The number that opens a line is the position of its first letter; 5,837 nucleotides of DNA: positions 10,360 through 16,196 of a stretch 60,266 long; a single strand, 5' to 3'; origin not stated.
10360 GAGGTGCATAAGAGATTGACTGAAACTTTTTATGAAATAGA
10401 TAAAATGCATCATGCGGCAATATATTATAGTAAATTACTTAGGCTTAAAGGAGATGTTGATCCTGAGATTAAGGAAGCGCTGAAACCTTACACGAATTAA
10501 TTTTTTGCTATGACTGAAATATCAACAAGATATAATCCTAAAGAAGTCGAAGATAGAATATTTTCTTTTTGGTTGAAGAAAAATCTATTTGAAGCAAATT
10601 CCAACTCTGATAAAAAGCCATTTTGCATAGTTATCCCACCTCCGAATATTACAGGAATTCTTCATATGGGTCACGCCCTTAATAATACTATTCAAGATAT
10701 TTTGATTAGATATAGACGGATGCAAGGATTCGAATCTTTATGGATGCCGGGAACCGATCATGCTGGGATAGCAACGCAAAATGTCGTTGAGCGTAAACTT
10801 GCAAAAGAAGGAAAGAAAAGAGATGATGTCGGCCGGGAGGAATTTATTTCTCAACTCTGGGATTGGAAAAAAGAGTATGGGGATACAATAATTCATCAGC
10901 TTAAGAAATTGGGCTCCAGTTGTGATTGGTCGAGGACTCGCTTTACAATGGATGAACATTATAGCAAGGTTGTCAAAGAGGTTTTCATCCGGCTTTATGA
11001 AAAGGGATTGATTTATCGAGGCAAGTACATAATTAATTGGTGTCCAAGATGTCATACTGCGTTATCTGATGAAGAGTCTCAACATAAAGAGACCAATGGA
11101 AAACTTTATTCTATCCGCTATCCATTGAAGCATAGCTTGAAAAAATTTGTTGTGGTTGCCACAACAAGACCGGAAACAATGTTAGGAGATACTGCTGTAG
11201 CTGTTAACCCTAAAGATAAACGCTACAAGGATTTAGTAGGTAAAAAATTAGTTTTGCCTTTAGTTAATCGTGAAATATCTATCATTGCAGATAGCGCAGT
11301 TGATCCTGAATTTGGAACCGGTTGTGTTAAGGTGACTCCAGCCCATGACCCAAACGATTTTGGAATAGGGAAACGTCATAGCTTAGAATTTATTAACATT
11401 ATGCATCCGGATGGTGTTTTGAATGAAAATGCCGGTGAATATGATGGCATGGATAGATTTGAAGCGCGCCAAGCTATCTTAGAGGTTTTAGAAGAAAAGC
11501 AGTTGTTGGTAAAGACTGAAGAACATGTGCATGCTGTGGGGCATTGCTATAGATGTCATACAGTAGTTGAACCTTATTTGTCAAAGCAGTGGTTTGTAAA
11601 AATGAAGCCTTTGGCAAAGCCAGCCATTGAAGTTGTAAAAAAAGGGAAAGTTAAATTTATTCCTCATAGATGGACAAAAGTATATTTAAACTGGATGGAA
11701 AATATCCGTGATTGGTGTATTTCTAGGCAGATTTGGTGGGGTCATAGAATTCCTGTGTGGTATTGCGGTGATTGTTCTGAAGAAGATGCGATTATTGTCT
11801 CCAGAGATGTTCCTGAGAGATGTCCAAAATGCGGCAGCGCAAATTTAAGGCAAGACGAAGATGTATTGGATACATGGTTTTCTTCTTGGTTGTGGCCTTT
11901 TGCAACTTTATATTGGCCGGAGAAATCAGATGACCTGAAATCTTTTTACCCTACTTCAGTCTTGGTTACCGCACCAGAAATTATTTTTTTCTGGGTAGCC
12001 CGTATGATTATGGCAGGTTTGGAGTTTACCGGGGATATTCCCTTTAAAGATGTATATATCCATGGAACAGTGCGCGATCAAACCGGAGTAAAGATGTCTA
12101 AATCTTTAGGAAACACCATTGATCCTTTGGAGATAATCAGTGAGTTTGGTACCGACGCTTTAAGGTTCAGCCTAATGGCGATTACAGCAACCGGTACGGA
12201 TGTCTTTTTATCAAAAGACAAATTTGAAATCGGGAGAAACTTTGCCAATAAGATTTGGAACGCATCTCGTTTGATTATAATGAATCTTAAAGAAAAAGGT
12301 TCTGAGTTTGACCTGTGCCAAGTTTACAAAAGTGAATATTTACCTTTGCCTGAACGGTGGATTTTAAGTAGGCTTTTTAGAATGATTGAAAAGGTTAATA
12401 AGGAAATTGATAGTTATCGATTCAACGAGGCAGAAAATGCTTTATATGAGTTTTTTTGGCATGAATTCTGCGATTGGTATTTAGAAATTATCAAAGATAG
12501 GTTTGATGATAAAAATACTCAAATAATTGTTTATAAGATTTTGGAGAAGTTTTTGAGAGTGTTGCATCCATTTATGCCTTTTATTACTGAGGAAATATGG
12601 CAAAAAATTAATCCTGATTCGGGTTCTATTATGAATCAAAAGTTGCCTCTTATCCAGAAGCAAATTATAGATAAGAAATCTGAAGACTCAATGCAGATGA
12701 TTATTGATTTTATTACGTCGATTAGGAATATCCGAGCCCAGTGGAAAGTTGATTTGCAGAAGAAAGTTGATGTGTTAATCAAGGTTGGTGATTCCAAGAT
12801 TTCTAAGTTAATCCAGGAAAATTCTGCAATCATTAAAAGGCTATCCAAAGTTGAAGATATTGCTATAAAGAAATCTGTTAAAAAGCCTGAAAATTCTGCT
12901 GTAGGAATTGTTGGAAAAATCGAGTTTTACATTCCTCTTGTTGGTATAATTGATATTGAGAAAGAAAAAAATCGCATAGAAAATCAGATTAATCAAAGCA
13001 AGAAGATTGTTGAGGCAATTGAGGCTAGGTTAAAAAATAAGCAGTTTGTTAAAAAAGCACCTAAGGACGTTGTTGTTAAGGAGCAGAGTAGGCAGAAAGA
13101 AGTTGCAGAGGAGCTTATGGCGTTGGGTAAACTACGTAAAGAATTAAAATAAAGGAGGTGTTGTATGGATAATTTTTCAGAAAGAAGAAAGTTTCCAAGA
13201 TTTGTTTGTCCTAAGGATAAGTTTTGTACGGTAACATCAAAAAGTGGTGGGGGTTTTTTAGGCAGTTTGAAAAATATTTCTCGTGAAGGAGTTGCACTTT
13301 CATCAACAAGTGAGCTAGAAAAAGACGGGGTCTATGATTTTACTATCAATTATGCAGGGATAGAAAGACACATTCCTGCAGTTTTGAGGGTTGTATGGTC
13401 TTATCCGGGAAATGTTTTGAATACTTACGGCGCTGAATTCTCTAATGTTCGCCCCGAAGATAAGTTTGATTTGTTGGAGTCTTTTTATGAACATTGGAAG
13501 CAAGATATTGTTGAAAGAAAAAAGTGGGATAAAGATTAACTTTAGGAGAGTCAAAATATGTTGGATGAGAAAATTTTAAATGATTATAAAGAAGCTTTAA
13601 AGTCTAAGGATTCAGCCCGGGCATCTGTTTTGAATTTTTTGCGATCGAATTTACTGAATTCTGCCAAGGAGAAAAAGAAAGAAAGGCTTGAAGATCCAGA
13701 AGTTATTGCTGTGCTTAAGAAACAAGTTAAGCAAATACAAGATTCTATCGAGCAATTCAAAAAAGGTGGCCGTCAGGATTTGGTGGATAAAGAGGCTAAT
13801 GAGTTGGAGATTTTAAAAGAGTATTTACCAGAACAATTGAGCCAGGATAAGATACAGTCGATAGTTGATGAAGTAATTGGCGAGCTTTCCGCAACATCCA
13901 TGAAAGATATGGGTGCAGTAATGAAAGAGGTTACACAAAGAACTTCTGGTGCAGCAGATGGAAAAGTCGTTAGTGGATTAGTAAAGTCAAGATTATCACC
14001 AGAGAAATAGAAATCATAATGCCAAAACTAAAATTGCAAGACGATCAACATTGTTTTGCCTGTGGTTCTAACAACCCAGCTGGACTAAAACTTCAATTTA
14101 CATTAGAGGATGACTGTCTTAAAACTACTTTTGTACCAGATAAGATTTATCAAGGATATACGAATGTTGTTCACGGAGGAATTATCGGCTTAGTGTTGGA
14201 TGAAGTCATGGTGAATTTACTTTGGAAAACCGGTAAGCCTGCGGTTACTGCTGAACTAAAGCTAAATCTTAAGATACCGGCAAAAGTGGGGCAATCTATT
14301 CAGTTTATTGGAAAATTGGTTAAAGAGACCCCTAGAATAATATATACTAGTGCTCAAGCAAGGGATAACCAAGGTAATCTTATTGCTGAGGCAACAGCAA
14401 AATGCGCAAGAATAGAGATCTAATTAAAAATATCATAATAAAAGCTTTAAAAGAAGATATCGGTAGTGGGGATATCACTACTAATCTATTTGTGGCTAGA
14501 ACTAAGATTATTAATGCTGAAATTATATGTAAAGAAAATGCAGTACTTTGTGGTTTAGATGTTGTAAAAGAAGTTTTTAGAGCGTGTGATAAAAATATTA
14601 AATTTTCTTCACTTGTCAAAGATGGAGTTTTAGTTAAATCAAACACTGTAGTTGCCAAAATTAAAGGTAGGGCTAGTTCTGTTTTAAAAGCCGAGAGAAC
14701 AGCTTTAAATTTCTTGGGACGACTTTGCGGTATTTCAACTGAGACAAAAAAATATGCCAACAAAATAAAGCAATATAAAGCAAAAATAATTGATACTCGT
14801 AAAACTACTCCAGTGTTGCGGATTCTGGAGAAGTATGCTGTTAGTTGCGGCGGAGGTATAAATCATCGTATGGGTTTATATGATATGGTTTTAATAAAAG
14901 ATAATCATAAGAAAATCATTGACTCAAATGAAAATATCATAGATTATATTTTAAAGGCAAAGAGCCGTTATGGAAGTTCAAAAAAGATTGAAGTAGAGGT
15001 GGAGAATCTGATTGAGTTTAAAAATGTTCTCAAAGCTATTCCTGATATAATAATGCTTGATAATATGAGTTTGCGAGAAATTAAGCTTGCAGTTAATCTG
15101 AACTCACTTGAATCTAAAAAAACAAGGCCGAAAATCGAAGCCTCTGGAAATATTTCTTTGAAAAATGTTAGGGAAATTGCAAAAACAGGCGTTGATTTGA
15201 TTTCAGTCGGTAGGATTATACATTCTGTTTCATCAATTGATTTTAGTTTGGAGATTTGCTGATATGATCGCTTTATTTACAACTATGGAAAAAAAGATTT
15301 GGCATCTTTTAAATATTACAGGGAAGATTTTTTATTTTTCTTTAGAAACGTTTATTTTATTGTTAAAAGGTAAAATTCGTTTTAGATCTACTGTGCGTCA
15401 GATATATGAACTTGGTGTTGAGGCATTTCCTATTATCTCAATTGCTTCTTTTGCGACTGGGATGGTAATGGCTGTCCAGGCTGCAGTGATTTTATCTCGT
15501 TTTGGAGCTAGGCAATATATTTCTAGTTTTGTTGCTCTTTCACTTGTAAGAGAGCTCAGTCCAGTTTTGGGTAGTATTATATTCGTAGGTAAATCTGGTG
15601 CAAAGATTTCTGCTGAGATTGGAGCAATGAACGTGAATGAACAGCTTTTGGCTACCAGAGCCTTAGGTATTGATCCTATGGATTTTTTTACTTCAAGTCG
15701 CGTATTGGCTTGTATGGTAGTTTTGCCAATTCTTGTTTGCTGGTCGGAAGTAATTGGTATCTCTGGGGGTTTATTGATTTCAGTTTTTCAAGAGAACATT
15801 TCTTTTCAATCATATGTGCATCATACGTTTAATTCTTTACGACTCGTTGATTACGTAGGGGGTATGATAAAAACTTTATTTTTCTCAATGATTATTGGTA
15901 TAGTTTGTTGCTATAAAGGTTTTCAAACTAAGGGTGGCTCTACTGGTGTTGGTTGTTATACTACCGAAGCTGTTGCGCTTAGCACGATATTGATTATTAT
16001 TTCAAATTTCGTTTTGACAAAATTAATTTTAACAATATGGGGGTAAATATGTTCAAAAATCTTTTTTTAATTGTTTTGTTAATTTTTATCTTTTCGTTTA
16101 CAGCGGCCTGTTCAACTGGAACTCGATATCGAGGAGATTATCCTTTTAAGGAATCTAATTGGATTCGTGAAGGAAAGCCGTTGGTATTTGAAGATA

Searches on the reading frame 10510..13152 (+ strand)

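Call 52: search_protein_families(library=pfam, proteins=[window:10510-13152:+], max_evalue=0.00001)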
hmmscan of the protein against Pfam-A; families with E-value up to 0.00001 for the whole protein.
window:10510-13152:+ (880 aa): 5 families
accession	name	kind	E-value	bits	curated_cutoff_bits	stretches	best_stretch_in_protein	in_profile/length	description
PF00133.28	tRNA-synt_1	-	6.4e-146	486.8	22.7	1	17-565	2-411/414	tRNA synthetases class I (I, L, M and V)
PF08264.19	Anticodon_1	-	6.3e-42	143.4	25.1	1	615-756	1-147/148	Anticodon-binding domain of tRNA ligase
PF09334.17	tRNA-synt_1g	-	2e-24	86.5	20.1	1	45-189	8-134/391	tRNA synthetases class I (M)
PF10458.14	Val_tRNA-synt_C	-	3.8e-09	37.1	25.9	1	815-877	1-63/66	Valyl tRNA synthetase tRNA binding arm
PF13603.12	tRNA-synt_1_2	-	2.6e-07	30.8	25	0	244-302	86-144/185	Leucyl-tRNA synthetase, editing domain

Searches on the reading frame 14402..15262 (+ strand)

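Call 52: search_protein_families(library=pfam, proteins=[window:14402-15262:+], max_evalue=0.00001)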
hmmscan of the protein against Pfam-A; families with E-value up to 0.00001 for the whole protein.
window:14402-15262:+ (286 aa): 2 families
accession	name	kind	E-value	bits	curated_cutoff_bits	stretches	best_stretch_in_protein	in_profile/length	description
PF01729.25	QRPTase_C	-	3.2e-57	193.4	23.1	1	111-284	1-169/169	Quinolinate phosphoribosyl transferase, C-terminal domain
PF02749.22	QRPTase_N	-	1.4e-22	80.1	27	1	24-109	1-82/82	Quinolinate phosphoribosyl transferase, N-terminal domain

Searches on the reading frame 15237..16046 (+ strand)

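Call 53: search_protein_families(library=pfam, proteins=[window:15237-16046:+], max_evalue=0.00001)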
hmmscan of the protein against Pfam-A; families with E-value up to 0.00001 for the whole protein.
window:15237-16046:+ (269 aa): 1 family
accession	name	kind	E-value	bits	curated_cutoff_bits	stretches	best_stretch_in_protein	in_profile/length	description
PF02405.21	MlaE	-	5.1e-69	232.5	22.5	1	52-262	1-211/212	Permease MlaE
